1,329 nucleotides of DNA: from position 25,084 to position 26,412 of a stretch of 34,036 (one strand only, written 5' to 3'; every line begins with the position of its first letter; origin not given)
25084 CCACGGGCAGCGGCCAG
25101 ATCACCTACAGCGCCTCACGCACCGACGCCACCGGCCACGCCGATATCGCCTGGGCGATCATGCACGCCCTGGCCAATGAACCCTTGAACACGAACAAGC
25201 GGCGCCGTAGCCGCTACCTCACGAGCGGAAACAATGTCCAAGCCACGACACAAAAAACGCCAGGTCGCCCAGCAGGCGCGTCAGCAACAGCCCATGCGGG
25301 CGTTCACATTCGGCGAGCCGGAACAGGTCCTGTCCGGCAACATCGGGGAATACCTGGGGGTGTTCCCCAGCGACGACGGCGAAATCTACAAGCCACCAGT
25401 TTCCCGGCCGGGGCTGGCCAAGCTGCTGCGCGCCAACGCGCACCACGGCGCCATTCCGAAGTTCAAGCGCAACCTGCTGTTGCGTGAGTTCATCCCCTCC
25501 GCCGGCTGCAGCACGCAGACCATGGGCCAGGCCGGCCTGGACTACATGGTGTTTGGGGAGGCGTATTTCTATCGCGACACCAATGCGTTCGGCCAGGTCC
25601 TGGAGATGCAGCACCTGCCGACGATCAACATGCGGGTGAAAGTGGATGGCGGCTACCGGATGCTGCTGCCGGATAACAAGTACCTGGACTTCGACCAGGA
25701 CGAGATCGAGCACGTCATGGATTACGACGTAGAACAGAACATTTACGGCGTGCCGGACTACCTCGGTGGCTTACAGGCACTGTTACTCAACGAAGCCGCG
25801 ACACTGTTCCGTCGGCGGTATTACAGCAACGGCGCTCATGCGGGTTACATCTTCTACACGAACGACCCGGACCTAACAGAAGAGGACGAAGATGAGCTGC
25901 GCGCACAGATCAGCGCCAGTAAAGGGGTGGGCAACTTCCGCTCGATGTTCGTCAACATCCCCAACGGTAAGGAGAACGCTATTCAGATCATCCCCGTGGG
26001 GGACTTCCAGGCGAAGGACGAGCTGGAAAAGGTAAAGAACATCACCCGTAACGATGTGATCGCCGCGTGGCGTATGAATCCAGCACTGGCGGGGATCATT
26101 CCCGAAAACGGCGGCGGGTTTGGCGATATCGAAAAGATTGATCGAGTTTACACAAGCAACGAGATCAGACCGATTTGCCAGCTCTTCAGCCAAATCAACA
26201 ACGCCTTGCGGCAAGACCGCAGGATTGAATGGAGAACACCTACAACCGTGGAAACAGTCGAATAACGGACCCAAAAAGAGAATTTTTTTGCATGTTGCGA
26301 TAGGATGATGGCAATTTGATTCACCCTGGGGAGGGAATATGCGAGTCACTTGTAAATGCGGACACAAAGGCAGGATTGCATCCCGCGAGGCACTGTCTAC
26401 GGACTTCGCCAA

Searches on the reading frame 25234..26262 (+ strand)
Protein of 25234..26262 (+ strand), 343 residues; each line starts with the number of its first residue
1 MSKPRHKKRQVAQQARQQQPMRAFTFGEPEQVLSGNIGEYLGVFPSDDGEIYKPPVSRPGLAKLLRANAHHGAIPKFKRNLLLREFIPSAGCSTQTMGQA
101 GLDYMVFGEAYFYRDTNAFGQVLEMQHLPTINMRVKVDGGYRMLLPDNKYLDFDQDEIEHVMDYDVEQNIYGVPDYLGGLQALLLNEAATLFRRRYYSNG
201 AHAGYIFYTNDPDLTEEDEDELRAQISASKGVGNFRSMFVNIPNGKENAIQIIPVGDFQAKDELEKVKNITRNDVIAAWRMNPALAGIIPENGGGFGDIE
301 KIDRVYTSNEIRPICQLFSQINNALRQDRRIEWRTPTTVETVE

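Call 68: search_protein_families(library=pfam, proteins=[window:25234-26262:+], max_evalue=0.001)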
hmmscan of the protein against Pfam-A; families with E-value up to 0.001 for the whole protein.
window:25234-26262:+ (343 aa): 1 family
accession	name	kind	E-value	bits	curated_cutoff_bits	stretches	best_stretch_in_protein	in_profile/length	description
PF04860.17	Phage_portal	-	1e-14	54.9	39.1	1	98-325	56-276/321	Phage portal protein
